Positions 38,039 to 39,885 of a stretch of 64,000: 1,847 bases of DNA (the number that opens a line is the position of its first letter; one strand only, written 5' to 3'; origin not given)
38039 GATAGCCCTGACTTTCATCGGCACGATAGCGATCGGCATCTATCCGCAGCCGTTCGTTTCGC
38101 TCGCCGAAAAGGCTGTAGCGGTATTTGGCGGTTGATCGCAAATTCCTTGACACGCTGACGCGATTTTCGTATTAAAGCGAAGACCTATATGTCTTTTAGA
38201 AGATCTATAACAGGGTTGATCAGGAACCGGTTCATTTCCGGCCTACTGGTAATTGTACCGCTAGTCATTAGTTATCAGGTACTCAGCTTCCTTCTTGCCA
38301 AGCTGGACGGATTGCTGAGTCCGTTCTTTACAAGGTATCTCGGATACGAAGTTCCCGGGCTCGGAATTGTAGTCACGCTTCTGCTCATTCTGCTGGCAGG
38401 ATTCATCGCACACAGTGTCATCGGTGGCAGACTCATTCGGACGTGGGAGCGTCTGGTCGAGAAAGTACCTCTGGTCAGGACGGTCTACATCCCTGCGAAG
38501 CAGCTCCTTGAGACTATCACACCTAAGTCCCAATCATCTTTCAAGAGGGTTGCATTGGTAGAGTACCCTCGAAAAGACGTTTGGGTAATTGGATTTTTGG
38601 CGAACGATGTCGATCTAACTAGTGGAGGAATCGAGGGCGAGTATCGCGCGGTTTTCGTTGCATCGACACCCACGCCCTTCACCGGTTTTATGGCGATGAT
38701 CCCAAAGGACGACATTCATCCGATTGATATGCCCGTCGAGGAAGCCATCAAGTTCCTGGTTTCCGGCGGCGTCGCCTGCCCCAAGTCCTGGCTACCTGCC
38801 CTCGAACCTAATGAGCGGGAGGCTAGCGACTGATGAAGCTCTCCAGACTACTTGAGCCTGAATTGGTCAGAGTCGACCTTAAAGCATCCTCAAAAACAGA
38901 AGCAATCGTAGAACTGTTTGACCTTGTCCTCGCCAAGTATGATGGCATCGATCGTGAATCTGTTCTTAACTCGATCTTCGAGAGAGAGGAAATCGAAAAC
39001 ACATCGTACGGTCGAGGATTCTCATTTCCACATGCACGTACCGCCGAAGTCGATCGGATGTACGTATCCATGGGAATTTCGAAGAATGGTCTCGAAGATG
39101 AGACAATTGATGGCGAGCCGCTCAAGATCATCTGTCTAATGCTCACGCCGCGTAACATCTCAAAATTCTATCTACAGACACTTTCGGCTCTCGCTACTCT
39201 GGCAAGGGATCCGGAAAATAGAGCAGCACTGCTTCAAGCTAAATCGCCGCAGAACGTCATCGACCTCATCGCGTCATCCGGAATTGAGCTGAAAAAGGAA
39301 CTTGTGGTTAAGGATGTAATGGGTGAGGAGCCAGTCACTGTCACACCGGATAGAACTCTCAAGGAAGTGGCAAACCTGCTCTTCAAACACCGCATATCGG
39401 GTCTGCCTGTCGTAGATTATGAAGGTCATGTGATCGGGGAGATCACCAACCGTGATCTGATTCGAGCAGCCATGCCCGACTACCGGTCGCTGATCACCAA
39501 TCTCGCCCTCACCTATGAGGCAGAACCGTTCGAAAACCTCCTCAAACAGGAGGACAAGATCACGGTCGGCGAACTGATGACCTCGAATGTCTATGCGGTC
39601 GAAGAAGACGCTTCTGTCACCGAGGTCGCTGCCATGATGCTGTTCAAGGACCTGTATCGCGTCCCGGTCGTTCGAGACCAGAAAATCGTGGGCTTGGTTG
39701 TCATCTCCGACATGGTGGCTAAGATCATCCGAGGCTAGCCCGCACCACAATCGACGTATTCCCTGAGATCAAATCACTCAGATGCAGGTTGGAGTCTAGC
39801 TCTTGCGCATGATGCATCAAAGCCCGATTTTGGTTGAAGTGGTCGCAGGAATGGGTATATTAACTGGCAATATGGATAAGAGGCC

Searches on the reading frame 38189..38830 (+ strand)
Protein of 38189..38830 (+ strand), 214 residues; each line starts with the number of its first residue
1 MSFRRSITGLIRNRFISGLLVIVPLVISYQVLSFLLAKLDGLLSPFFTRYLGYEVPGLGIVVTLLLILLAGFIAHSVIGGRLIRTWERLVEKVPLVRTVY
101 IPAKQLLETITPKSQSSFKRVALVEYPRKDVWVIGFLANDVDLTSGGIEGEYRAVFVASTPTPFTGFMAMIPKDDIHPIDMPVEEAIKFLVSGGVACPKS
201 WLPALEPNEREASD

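Call 4: search_protein_families(library=pfam, proteins=[window:38189-38830:+], max_evalue=0.01)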
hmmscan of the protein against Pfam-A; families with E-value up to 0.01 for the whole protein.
window:38189-38830:+ (214 aa): 1 family
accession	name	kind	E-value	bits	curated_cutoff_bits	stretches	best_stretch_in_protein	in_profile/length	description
PF04367.18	DUF502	-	2.9e-27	95.1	23.8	1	61-164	1-106/107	Protein of unknown function (DUF502)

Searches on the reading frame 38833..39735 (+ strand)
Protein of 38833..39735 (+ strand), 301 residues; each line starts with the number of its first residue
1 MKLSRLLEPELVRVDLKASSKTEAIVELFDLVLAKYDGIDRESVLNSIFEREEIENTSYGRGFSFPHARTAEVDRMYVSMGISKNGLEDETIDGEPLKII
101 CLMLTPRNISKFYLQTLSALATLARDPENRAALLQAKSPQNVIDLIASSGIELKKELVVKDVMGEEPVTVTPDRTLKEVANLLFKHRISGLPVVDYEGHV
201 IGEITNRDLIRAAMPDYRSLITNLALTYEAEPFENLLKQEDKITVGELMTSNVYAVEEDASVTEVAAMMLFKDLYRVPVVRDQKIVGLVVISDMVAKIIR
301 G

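Call 4: search_protein_families(library=pfam, proteins=[window:38833-39735:+], max_evalue=0.01)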
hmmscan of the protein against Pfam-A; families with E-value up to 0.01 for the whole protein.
window:38833-39735:+ (301 aa): 2 families
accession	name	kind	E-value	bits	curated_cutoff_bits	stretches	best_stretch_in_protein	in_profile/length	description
PF00359.27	PTS_EIIA_2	-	3e-27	95.8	27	1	6-148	2-143/144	Phosphoenolpyruvate-dependent sugar phosphotransferase system, EIIA 2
PF00571.33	CBS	-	6.2e-26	90.9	24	2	159-213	1-55/57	CBS domain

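Call 5: search_protein_families(library=ncbifam, proteins=[window:38833-39735:+], max_evalue=0.01)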
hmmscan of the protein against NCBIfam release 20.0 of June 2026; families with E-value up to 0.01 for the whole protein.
window:38833-39735:+ (301 aa): 28 families (the best 25 are shown)
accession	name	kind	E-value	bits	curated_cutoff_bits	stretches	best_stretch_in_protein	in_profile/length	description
TIGR00848.1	fruA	subfamily_domain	6.4e-16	58.4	103.5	1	7-126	2-122/129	fructose PTS transporter subunit IIA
TIGR01419.1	nitro_reg_IIA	equivalog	4.2e-14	52.6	138.7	1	2-146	1-143/145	PTS IIA-like nitrogen regulatory protein PtsN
NF007293.0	PRK09765.1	equivalog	1.9e-13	49.8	763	1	1-151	2-154/639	PTS 2-O-a-mannosyl-D-glycerate transporter subunit IIABC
NF011447.0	PRK14869.2-3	equivalog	3.4e-12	45.7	522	1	156-215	67-126/540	putative manganese-dependent inorganic diphosphatase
NF038279.1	TF_CBS_SpxR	exception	8.7e-12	44.5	600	2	236-296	242-303/427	CBS-HotDog domain-containing transcription factor SpxR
NF041552.1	TF_PrdR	equivalog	1e-11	43.9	795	2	238-295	65-122/577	sigma-54 dependent transcriptional regulator PrdR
TIGR01302.1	IMP_dehydrog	equivalog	1.2e-11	44.2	481.5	2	141-212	125-199/450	IMP dehydrogenase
NF053603.1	HhpR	exception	1.3e-11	44.3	520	2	157-213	222-278/282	CBS domain-containing high hydrostatic pressure regulator HhpR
TIGR00400.1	mgtE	equivalog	1.8e-11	43.5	232.75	2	233-298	185-251/450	magnesium transporter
NF011449.0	PRK14869.2-5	equivalog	8.5e-11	41.5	411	1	158-295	68-202/451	putative manganese-dependent inorganic diphosphatase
NF008145.0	PRK10896.1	equivalog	5.2e-10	39.3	221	1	1-147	8-154/161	PTS IIA-like nitrogen regulatory protein PtsN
NF011443.0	PRK14869.1-5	equivalog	6.2e-10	38.1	335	1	158-220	70-132/546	putative manganese-dependent inorganic diphosphatase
NF007389.0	PRK09913.1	equivalog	1.2e-09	38.3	151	1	11-125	8-122/148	PTS fructose transporter subunit IIA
NF011442.0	PRK14869.1-4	equivalog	4.5e-09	35.3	400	2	158-213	71-126/543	putative manganese-dependent inorganic diphosphatase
TIGR01186.1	proV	subfamily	1.8e-08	33.9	326.6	1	151-213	296-357/363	betaine/proline/choline family ABC transporter ATP-binding protein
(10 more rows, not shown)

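Call 15: find_related_loci(query=window:38833-39735:+, collection=genome_contigs, flank=8000)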
Query window:38833-39735:+ (301 aa) in genome_contigs; peptide patterns used: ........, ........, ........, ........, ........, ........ (x = any residue, [..] = any of these).
91 stretches matched a pattern; 5 encode a relative of the query (tblastn E <= 1e-3); 5 distinct loci.
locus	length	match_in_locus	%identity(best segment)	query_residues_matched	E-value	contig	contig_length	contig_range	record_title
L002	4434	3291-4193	76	1-301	1e-162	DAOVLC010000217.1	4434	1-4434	MAG TPA_asm: Candidatus Zixiibacteriota bacterium isolate CSMAG_1435 CSMAG_1435_k141_2337991_length_4434_cov_25.0000, wh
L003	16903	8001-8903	76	1-301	7e-159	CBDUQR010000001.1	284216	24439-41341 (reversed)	MAG TPA_asm: uncultured bacterium isolate SRR21487743_binner23_Refined_16 genome assembly, contig: ERZ25748485.2, whole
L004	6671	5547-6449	76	1-301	5e-158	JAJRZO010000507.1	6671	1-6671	MAG: Candidatus Zixiibacteriota bacterium isolate Dive96_bin4.201 k141_4959417, whole genome shotgun sequence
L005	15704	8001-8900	71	1-300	5e-145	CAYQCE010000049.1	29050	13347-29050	MAG TPA_asm: uncultured Ignavibacteria bacterium isolate SRP141376_co4_284 genome assembly, contig: NODE_2924_length_290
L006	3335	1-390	82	172-301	4e-67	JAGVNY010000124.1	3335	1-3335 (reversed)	MAG: Candidatus Zixiibacteriota bacterium isolate DeMMO3_21 c_000000017612, whole genome shotgun sequence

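Call 22: find_homologous_proteins(query=window:38833-39735:+, max_evalue=1e-60)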
Query window:38833-39735:+ (301 aa): 611 proteins with E <= 1e-60 among 4246 candidates; the best 120 are listed.
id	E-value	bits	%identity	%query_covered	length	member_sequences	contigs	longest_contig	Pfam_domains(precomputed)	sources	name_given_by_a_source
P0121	1.8e-176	603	95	100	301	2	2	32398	PF00359.28,PF00571.34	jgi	-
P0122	4.1e-170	583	89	100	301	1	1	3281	PF00359.28,PF00571.34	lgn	-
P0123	2.1e-159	547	85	100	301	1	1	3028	PF00359.28,PF00571.34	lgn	-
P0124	3.0e-146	504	77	100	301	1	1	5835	PF00359.28,PF00571.34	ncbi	-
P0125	2.3e-145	501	76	100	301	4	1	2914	PF00359.28,PF00571.34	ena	-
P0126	3.8e-145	501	76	100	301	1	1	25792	PF00359.28,PF00571.34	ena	-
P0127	1.1e-144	499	76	100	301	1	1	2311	PF00359.28,PF00571.34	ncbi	-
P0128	1.4e-144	499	76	100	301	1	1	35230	PF00359.28,PF00571.34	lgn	-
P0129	1.6e-144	499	76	100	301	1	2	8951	PF00359.28,PF00571.34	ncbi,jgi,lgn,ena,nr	ncbi:MAG: CBS domain-containing protein [candidate division Zixibacteria bacterium]|jgi:CBS domain-c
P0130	1.8e-144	498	76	100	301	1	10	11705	PF00359.28,PF00571.34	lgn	-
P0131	2.6e-144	498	76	100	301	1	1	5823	PF00359.28,PF00571.34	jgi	jgi:CBS domain-containing protein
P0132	3.1e-144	498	76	100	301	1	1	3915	PF00359.28,PF00571.34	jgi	jgi:CBS domain-containing protein/mannitol/fructose-specific phosphotransferase system IIA component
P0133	4.5e-144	497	75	100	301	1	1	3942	PF00359.28,PF00571.34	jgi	-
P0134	5.1e-144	497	76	100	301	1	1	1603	PF00359.28,PF00571.34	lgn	-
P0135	1.1e-143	496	75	100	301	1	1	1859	PF00359.28,PF00571.34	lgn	-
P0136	1.8e-143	495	76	100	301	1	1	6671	PF00359.28,PF00571.34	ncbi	-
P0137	8.2e-143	493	75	100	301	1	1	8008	PF00359.28,PF00571.34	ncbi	-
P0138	2.4e-142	491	77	100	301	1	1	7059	PF00359.28,PF00571.34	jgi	jgi:mannitol/fructose-specific phosphotransferase system IIA component (Ntr-type)/predicted transcri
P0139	3.5e-142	491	74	100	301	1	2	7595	PF00359.28,PF00571.34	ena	-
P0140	1.0e-141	489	76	100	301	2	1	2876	PF00359.28,PF00571.34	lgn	-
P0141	2.8e-141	488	75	100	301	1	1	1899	PF00359.28,PF00571.34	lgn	-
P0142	5.1e-141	487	76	100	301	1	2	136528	PF00359.28,PF00571.34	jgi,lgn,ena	-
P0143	1.4e-133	463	72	100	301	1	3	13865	PF00359.28,PF00571.34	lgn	-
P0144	2.9e-133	462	71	100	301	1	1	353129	PF00359.28,PF00571.34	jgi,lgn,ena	-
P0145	1.3e-132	460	71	100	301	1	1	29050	PF00359.28,PF00571.34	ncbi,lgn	-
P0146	6.4e-128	444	67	100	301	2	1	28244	PF00359.28,PF00571.34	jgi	-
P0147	2.8e-102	360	57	100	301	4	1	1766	PF00359.28,PF00571.34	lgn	-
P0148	1.2e-101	358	57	100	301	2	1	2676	PF00359.28,PF00571.34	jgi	-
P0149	2.7e-101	357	56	100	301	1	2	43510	PF00359.28,PF00571.34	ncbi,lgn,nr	ncbi:MAG: CBS domain-containing protein [candidate division Zixibacteria bacterium]|nr:CBS domain-co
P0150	3.9e-101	356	56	100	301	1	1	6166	PF00359.28,PF00571.34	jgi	jgi:CBS domain-containing protein/mannitol/fructose-specific phosphotransferase system IIA component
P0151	2.0e-100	354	56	100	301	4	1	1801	PF00359.28,PF00571.34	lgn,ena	-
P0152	3.4e-100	353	53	100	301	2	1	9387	PF00359.28,PF00571.34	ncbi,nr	ncbi:MAG: PTS sugar transporter subunit IIA [candidate division Zixibacteria bacterium]|nr:PTS sugar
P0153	4.2e-100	353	56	100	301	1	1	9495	PF00359.28,PF00571.34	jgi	jgi:CBS domain-containing protein/mannitol/fructose-specific phosphotransferase system IIA component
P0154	4.9e-100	353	57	100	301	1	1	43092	PF00359.28,PF00571.34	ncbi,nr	ncbi:MAG: CBS domain-containing protein [candidate division Zixibacteria bacterium]|nr:CBS domain-co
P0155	5.2e-100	353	56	100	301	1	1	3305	PF00359.28,PF00571.34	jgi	jgi:CBS domain-containing protein/mannitol/fructose-specific phosphotransferase system IIA component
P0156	1.6e-99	351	56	100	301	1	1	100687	PF00359.28,PF00571.34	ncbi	-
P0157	4.9e-99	349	56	100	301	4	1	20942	PF00359.28,PF00571.34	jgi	jgi:CBS domain-containing protein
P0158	8.3e-99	349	55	100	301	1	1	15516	PF00359.28,PF00571.34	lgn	-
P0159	1.4e-98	348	55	100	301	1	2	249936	PF00359.28,PF00571.34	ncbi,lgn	-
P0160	1.8e-98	348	56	100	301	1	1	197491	PF00359.28,PF00571.34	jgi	jgi:nitrogen PTS system EIIA component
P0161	2.0e-98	347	54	100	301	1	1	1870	PF00359.28,PF00571.34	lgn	-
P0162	3.1e-98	347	53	100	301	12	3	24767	PF00359.28,PF00571.34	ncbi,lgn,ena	ncbi:MAG: CBS domain-containing protein [Candidatus Zixiibacteriota bacterium]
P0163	3.6e-98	347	55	100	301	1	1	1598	PF00359.28,PF00571.34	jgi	-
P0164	3.8e-98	347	54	100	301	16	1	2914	PF00359.28,PF00571.34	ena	-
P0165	5.6e-98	346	54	100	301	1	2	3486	PF00359.28,PF00571.34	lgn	-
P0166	7.6e-98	346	54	100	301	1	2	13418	PF00359.28,PF00571.34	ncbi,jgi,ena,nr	ncbi:MAG TPA: CBS domain-containing protein [Acidobacteriota bacterium]|nr:CBS domain-containing pro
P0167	8.0e-98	345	54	100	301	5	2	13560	PF00359.28,PF00571.34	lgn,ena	-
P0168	1.2e-97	345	54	100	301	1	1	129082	PF00359.28,PF00571.34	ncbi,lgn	-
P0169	5.7e-97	343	52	100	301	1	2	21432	PF00359.28,PF00571.34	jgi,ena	-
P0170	1.3e-96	341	54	100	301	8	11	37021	PF00359.28,PF00571.34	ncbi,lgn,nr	ncbi:MAG: CBS domain-containing protein [candidate division Zixibacteria bacterium]|nr:CBS domain-co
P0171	1.4e-96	341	54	100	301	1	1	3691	PF00359.28,PF00571.34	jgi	-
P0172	1.5e-96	341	56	100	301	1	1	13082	PF00359.28,PF00571.34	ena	-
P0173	1.5e-96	341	53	100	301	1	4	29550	PF00359.28,PF00571.34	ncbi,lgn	-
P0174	1.6e-96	341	55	100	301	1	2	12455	PF00359.28,PF00571.34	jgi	-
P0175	2.4e-96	341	52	100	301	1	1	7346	PF00359.28,PF00571.34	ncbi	-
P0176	3.2e-96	340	53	100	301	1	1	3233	PF00359.28,PF00571.34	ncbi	ncbi:MAG: PTS sugar transporter subunit IIA [bacterium]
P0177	3.5e-96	340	55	100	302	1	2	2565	PF00359.28,PF00571.34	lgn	-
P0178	4.6e-96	340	53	100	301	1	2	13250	PF00359.28,PF00571.34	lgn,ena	-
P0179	7.0e-96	339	54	100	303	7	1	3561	PF00359.28,PF00571.34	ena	-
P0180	8.4e-96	339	53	100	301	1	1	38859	PF00359.28,PF00571.34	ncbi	-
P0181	1.2e-95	338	52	100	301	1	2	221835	PF00359.28,PF00571.34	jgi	jgi:CBS domain-containing protein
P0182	1.3e-95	338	56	100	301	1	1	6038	PF00359.28,PF00571.34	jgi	-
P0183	2.5e-95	337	56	100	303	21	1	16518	PF00359.28,PF00571.34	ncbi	ncbi:MAG: PTS sugar transporter subunit IIA [Candidatus Zixiibacteriota bacterium]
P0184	2.6e-95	337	55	100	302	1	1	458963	PF00359.28,PF00571.34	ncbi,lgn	-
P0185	2.9e-95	337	55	100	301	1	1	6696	PF00359.28,PF00571.34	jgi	-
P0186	4.0e-95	337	52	100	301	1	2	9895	PF00359.28,PF00571.34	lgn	-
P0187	4.4e-95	337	54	100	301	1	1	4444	PF00359.28,PF00571.34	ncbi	-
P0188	5.7e-95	336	54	100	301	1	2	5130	PF00359.28,PF00571.34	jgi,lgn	-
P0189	6.2e-95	336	55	100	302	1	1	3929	PF00359.28,PF00571.34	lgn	-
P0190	7.5e-95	336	55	100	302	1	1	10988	PF00359.28,PF00571.34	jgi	jgi:PTS system nitrogen regulatory IIA component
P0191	8.4e-95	336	54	100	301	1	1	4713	PF00359.28,PF00571.34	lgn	-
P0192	8.9e-95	336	52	100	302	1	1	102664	PF00359.28,PF00571.34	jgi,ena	-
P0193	9.6e-95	335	54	100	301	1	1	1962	PF00359.28,PF00571.34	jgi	jgi:PTS system fructose-specific IIC component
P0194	1.3e-94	335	55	100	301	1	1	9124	PF00359.28,PF00571.34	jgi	jgi:CBS domain-containing protein/mannitol/fructose-specific phosphotransferase system IIA component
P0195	1.6e-94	335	52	100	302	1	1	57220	PF00359.28,PF00571.34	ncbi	ncbi:MAG: CBS domain-containing protein [Candidatus Zixiibacteriota bacterium]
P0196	2.0e-94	334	53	100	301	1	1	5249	PF00359.28,PF00571.34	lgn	-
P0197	2.1e-94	334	54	100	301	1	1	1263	PF00359.28,PF00571.34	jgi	jgi:PTS system fructose-specific IIA component/PTS system nitrogen regulatory IIA component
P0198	2.9e-94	334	51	100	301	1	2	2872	PF00359.28,PF00571.34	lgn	-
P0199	4.4e-94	333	54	100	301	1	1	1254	PF00359.28,PF00571.34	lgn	-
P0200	4.6e-94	333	52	100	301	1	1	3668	PF00359.28,PF00571.34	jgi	jgi:CBS domain-containing protein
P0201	5.4e-94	333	50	100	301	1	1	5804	PF00359.28,PF00571.34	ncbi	-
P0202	7.1e-94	333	53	100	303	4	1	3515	PF00359.28,PF00571.34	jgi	jgi:PTS system nitrogen regulatory IIA component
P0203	8.4e-94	332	51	100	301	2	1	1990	PF00359.28,PF00571.34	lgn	-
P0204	8.5e-94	332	51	100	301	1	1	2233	PF00359.28,PF00571.34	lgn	-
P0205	1.0e-93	332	53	100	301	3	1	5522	PF00359.28,PF00571.34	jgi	jgi:PTS system nitrogen regulatory IIA component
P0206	1.2e-93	332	54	100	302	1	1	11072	PF00359.28,PF00571.34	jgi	jgi:PTS system nitrogen regulatory IIA component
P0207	1.5e-93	331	53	100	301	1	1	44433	PF00359.28,PF00571.34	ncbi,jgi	-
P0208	2.1e-93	331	52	100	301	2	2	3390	PF00359.28,PF00571.34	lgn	-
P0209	2.3e-93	331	53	95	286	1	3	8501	PF00359.28,PF00571.34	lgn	-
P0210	2.4e-93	331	51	100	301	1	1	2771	PF00359.28,PF00571.34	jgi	jgi:CBS domain-containing protein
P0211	2.6e-93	331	52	100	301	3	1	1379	PF00359.28,PF00571.34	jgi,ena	-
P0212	2.6e-93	331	52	100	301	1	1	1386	PF00359.28,PF00571.34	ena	-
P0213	2.7e-93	331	51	100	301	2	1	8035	PF00359.28,PF00571.34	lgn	-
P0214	4.1e-93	330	53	100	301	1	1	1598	PF00359.28,PF00571.34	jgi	jgi:CBS domain-containing protein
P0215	4.3e-93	330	50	100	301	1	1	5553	PF00359.28,PF00571.34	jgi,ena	-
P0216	4.4e-93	330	52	100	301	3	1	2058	PF00359.28,PF00571.34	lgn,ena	-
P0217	4.5e-93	330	52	100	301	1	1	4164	PF00359.28,PF00571.34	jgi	jgi:PTS system nitrogen regulatory IIA component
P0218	5.5e-93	330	52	100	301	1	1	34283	PF00359.28,PF00571.34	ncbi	ncbi:MAG: PTS sugar transporter subunit IIA [Candidatus Zixiibacteriota bacterium]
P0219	6.0e-93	330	51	100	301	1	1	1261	PF00359.28,PF00571.34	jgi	jgi:CBS domain-containing protein/mannitol/fructose-specific phosphotransferase system IIA component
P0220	6.2e-93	329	53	100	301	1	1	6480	PF00359.28,PF00571.34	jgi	-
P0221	6.8e-93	329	51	100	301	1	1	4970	PF00359.28,PF00571.34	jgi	jgi:PTS system nitrogen regulatory IIA component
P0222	9.9e-93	329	50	100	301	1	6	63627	PF00359.28,PF00571.34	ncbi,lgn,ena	-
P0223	1.0e-92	329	51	100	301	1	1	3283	PF00359.28,PF00571.34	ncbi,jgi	-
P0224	1.2e-92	329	50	100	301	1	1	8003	PF00359.28,PF00571.34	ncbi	-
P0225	1.2e-92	329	54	100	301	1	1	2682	PF00359.28,PF00571.34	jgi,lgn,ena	-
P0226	1.3e-92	328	50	100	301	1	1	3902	PF00359.28,PF00571.34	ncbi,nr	ncbi:MAG: CBS domain-containing protein [candidate division Zixibacteria bacterium]|nr:CBS domain-co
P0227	1.4e-92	328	50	100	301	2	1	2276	PF00359.28,PF00571.34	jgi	jgi:CBS domain-containing protein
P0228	1.4e-92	328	52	100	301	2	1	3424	PF00359.28,PF00571.34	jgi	jgi:mannitol/fructose-specific phosphotransferase system IIA component (Ntr-type)/predicted transcri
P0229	1.7e-92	328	52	100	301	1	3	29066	PF00359.28,PF00571.34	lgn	-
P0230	2.0e-92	328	53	100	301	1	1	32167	PF00359.28,PF00571.34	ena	-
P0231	3.5e-92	327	50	100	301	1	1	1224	PF00359.28,PF00571.34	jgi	jgi:CBS domain-containing protein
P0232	4.1e-92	327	52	100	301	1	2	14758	PF00359.28,PF00571.34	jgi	jgi:PTS system fructose-specific IIA component/PTS system nitrogen regulatory IIA component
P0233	4.8e-92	327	53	100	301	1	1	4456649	PF00359.28,PF00571.34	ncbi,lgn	ncbi:MAG: PTS sugar transporter subunit IIA [Candidatus Zixiibacteriota bacterium]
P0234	4.8e-92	327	52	100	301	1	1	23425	PF00359.28,PF00571.34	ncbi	-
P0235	7.8e-92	326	53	100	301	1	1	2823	PF00359.28,PF00571.34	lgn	-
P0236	9.0e-92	326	53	100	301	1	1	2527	PF00359.28,PF00571.34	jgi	-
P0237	9.7e-92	326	53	100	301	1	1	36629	PF00359.28,PF00571.34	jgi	-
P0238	1.6e-91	325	52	100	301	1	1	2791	PF00359.28,PF00571.34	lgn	-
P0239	2.4e-91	324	53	100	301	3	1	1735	PF00359.28,PF00571.34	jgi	jgi:PTS system nitrogen regulatory IIA component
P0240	4.3e-91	323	52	100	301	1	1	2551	PF00359.28,PF00571.34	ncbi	-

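Call 23: find_encoding_contigs(protein=P0121, flank=6000, max_places=4)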
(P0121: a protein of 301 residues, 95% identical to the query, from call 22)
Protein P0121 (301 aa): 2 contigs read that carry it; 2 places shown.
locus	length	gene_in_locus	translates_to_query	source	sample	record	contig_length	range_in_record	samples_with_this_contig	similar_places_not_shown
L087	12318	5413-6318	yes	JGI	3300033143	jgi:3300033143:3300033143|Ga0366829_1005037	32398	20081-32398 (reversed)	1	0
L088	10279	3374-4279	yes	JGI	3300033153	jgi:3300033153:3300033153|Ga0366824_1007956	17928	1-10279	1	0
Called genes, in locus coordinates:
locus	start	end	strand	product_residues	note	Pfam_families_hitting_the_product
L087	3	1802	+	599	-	?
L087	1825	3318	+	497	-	PF00361:Proton_antipo_M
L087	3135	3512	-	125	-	-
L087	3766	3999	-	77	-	-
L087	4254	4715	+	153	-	PF00361:Proton_antipo_M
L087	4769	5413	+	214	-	PF04367:DUF502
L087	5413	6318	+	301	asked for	PF00359:PTS_EIIA_2, PF00571:CBS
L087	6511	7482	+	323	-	PF03741:TerC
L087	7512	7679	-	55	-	-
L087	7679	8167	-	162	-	-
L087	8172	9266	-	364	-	PF02690:Na_Pi_cotrans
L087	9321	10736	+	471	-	PF01595:CNNM, PF00571:CBS (weak), PF03471:CorC_HlyC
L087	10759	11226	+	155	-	PF06695:Sm_multidrug_ex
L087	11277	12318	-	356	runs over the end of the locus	-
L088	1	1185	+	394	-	?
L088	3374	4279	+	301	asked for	PF00359:PTS_EIIA_2, PF00571:CBS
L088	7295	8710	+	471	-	PF01595:CNNM, PF00571:CBS (weak), PF03471:CorC_HlyC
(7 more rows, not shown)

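Call 24: find_encoding_contigs(protein=P0122, flank=6000, max_places=4)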
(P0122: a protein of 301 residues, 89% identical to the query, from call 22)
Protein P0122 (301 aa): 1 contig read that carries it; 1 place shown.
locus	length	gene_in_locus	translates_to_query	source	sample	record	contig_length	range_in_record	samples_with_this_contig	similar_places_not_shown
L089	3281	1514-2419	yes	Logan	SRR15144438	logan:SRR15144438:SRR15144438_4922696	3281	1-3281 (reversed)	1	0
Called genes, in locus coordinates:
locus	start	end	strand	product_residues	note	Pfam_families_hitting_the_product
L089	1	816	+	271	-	?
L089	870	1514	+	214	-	PF04367:DUF502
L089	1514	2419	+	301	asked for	PF00359:PTS_EIIA_2, PF00571:CBS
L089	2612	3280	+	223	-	?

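Call 25: find_encoding_contigs(protein=P0123, flank=6000, max_places=4)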
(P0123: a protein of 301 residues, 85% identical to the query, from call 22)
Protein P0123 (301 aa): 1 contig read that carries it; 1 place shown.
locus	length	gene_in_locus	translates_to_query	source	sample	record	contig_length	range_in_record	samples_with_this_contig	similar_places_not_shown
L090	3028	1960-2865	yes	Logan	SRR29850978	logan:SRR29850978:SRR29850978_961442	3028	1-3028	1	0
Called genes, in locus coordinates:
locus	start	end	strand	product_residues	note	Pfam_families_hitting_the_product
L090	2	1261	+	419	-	?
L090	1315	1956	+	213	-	PF04367:DUF502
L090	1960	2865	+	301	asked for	PF00359:PTS_EIIA_2, PF00571:CBS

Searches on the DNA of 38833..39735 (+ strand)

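Call 20: search_rna_families(sources=[L003, L005, L006, L002, L004], threshold=gathering)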
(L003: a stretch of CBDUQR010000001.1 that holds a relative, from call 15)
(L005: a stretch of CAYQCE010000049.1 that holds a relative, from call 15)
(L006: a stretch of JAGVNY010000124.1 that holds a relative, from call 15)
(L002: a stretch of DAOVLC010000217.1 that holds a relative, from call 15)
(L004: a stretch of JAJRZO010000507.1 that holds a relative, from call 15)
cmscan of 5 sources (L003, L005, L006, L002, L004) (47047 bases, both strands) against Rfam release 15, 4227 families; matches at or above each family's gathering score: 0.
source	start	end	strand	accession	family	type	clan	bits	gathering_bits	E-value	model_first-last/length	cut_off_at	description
